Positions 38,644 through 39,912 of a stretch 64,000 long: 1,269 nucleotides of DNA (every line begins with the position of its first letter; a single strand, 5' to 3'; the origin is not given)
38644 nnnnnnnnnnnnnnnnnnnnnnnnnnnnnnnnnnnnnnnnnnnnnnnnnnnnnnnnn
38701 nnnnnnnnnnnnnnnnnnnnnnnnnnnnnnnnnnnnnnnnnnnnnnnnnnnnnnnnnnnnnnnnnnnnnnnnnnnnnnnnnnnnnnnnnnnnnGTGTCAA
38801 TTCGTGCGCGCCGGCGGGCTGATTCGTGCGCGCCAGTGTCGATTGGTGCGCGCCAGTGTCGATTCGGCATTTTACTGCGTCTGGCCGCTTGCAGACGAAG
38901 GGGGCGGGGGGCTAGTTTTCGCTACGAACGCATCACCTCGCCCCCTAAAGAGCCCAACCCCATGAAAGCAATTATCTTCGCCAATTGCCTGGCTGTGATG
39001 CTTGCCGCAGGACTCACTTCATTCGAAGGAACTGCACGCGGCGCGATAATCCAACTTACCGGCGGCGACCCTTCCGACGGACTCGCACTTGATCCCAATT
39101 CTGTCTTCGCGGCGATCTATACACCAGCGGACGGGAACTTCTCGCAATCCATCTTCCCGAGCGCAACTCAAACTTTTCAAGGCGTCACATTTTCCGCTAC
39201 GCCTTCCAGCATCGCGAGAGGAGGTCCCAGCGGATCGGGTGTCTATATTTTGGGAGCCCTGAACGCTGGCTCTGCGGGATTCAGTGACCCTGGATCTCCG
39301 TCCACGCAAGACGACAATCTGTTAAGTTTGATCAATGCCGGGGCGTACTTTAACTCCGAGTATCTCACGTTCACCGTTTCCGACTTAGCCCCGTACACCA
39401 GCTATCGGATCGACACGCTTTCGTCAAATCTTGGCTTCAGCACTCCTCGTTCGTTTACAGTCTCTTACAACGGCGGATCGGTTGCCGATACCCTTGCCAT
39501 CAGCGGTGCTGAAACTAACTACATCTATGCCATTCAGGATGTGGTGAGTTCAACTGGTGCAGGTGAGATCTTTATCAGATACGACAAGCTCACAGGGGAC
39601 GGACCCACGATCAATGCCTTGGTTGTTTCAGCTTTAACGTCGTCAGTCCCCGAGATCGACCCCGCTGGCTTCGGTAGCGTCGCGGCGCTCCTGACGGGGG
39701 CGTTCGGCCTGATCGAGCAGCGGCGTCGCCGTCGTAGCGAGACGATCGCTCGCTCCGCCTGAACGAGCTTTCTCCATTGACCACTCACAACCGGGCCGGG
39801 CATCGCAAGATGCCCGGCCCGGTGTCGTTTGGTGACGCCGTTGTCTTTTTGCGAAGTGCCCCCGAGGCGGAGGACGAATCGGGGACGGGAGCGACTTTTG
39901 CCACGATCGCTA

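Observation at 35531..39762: Candidate regulon: LytS-like kinase and LytTR regulator controlling PEP-CTERM surface proteins through the phased repeats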

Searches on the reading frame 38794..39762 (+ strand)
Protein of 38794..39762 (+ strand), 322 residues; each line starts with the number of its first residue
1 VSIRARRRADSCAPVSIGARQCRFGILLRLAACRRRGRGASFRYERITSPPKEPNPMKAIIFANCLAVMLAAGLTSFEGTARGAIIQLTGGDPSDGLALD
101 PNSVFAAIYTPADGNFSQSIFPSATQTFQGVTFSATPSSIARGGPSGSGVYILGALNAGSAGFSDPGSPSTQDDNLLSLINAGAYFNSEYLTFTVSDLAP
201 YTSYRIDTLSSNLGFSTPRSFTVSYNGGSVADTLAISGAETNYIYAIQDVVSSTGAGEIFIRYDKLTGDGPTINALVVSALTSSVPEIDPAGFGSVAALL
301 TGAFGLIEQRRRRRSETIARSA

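Call 6: search_protein_families(library=pfam, proteins=[window:38794-39762:+], max_evalue=0.01)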
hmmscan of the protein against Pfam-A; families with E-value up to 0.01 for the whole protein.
window:38794-39762:+ (322 aa): 0 families

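Call 7: search_protein_families(library=ncbifam, proteins=[window:38794-39762:+], max_evalue=0.01)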
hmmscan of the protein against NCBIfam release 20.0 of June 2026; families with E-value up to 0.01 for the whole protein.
window:38794-39762:+ (322 aa): 0 families

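Call 50: search_protein_families(library=ncbifam, proteins=[window:38962-39762:+], max_evalue=10)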
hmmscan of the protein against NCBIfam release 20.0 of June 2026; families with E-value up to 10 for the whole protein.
window:38962-39762:+ (266 aa): 1 family
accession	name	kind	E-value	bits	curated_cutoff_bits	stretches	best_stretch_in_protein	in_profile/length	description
NF051874.1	PVV_CTERM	equivalog_domain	6.1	6.7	27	1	241-261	16-34/38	PVV-CTERM domain-containing choice-of-anchor G protein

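Call 88: find_homologous_proteins(query=window:38962-39762:+, max_evalue=0.00001)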
Query window:38962-39762:+ (266 aa): 42 proteins with E <= 0.00001 among 4016 candidates.
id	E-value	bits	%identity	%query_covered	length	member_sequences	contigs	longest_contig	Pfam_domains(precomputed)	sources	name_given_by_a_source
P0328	2.2e-158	543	98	100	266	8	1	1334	-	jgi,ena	-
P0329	3.9e-132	457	88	94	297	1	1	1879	-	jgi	jgi:hypothetical protein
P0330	7.0e-110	384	75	96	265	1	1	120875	-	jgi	jgi:hypothetical protein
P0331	1.0e-94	335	69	88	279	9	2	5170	-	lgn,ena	-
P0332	2.5e-93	330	68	90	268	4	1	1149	-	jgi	jgi:hypothetical protein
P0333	4.8e-70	254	54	93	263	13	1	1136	-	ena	-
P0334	2.0e-69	252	56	88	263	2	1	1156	-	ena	-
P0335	4.0e-63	231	50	95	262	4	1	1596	-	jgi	jgi:hypothetical protein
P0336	3.5e-31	127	43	88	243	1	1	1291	PF07589.17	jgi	jgi:hypothetical protein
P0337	4.3e-15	74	63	12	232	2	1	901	-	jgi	jgi:hypothetical protein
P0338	2.5e-14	71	88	15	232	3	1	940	-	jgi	jgi:hypothetical protein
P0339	4.1e-11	61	83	18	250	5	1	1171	-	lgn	-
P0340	7.0e-11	60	89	14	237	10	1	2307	-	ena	-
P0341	1.7e-9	56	80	17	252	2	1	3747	-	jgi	-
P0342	2.0e-9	55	80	17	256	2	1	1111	-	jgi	-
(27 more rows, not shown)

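Call 89: find_encoding_contigs(protein=P0330, flank=10000, max_places=2)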
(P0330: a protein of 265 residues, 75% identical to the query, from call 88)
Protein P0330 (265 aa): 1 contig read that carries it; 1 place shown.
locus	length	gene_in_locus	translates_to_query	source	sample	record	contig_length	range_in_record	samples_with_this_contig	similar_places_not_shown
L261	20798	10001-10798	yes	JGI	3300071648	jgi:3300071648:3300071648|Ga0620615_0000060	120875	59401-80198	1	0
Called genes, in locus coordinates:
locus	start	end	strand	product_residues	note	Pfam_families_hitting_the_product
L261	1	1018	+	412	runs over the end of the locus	PF00364:Biotin_lipoyl, PF02817:E3_binding (weak), PF00198:2-oxoacid_dh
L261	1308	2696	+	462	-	PF00890:FAD_binding_2 (weak), PF01134:GIDA (faint), PF03486:HI0933_like (faint), PF07992:Pyr_redox_2, PF12831:FAD_oxidored, PF13450:NAD_binding_8 (weak), PF00070:Pyr_redox, PF02852:Pyr_redox_dim, +1 more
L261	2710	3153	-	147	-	-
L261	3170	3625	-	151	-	-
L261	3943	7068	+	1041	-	PF07635:PSCyt1, PF07583:PSCyt2, PF07587:PSD1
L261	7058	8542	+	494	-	PF07394:DUF1501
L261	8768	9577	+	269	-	PF27847:VPEID-CTERM (faint)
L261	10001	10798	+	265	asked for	-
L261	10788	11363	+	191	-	-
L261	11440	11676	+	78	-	PF04255:DUF433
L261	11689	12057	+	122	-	PF01927:Mut7-C (weak), PF18480:DUF5615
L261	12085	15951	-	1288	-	PF13428:TPR_14 (faint), PF13432:TPR_16 (faint), PF23914:TPR_CcmH_CycH (faint), PF13431:TPR_17 (faint), PF12895:ANAPC3 (faint), PF25064:ARM_TT21_5th (faint), PF14559:TPR_19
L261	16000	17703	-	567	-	PF09721:Exosortase_EpsH, PF02517:Rce1-like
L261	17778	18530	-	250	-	PF01925:TauE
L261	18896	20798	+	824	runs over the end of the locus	PF12951:PATR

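Call 90: find_encoding_contigs(protein=P0331, flank=5000, max_places=3)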
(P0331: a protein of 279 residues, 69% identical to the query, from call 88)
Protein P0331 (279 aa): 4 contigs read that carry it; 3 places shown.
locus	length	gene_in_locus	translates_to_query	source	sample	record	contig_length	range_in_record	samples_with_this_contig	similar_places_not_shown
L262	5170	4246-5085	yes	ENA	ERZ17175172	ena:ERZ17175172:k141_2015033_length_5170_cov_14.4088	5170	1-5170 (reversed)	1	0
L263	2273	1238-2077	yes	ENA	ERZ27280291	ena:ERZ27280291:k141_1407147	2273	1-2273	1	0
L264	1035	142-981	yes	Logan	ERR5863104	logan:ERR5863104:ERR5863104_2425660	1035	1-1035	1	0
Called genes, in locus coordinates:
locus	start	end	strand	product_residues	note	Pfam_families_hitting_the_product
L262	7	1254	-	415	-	PF06580:His_kinase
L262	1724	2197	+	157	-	-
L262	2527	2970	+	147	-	-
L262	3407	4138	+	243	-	-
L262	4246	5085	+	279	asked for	-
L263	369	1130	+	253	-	-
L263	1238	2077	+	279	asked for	-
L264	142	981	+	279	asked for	-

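Call 92: search_protein_families(library=ncbifam, proteins=[L261:16000-17703:-, L261:8768-9577:+, L261:10001-10798:+], max_evalue=0.01)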
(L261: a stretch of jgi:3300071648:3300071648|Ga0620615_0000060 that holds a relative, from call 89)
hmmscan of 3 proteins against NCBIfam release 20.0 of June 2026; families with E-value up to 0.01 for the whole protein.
L261:16000-17703:- (567 aa): 14 families
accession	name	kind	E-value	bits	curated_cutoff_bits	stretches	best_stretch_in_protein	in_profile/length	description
TIGR04162.1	exo_VPEID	exception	1.7e-62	212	150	1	122-564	110-514/516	exosortase E/protease, VPEID-CTERM system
TIGR03008.1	pepcterm_CAAX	equivalog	1.1e-43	149.7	81.05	1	370-566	12-222/222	CAAX prenyl protease-related protein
TIGR04178.1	exo_archaeo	signature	3.8e-16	59.2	23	1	215-309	2-93/97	exosortase/archaeosortase family protein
TIGR03109.2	exosort_XrtA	exception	2.7e-10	40.1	208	1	99-310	58-259/261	exosortase A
TIGR02602.1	8TM_EpsH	subfamily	2.1e-09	37.3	105.55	1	190-299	123-229/241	exosortase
NF035943.2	exosort_XrtV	exception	1.1e-08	34.7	313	1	206-305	163-260/270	exosortase V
TIGR03762.1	archaeo_artC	exception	9.5e-08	32.2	100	1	210-305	177-269/274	archaeosortase C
NF041647.1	ABC_perm_CPBP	equivalog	2e-06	26.9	435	1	391-552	471-629/636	ABC transporter permease subunit/CPBP intramembrane protease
NF046081.1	exosort_XrtX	exception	2.9e-06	27.3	170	1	211-276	70-129/168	exosortase X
NF040914.1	Mrt_core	domain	4.4e-06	26.7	100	1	465-553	6-101/108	myxosortase family intramembrane protease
NF033192.3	CPBP_JDVT_MrtJ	equivalog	3.4e-05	24.4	75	1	468-552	6-94/98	JDVT-CTERM system glutamic-type intramembrane protease MrtJ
NF040674.1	CPBP_fam_MrtP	equivalog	0.00011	21.8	250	1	438-515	224-303/354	myxosortase MrtP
TIGR04124.1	archaeo_artE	exception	0.006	16.6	95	0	203-299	52-139/153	archaeosortase family protein ArtE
TIGR02229.1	caa3_sub_IV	subfamily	0.0095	16.7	37.25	0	362-431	13-85/92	caa(3)-type oxidase, subunit IV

L261:8768-9577:+ (269 aa): 1 family
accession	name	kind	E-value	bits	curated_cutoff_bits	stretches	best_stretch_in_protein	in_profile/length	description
TIGR04161.1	VPEID-CTERM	equivalog_domain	0.0014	18.7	33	1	233-261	1-30/31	VPEID-CTERM sorting domain-containing protein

L261:10001-10798:+ (265 aa): 0 families

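Call 95: search_protein_families(library=pfam, proteins=[window:38962-39762:+, L261:8768-9577:+, L261:10001-10798:+], max_evalue=10)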
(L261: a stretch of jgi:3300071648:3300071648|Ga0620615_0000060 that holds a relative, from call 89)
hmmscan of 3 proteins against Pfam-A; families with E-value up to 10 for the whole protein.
window:38962-39762:+ (266 aa): 0 families

L261:8768-9577:+ (269 aa): 0 families

L261:10001-10798:+ (265 aa): 0 families

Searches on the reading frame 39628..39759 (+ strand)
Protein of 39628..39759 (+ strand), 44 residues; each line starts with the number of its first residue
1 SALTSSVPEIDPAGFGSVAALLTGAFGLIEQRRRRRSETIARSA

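Call 50: search_protein_families(library=ncbifam, proteins=[window:39628-39759:+], max_evalue=10)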
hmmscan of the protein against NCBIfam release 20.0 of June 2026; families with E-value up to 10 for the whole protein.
seq(44 aa): 1 family
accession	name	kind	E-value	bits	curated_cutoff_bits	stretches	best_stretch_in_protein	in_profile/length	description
TIGR03901.2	MYXO-CTERM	domain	0.0069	16.7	20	1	12-36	10-33/34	MYXO-CTERM sorting domain-containing protein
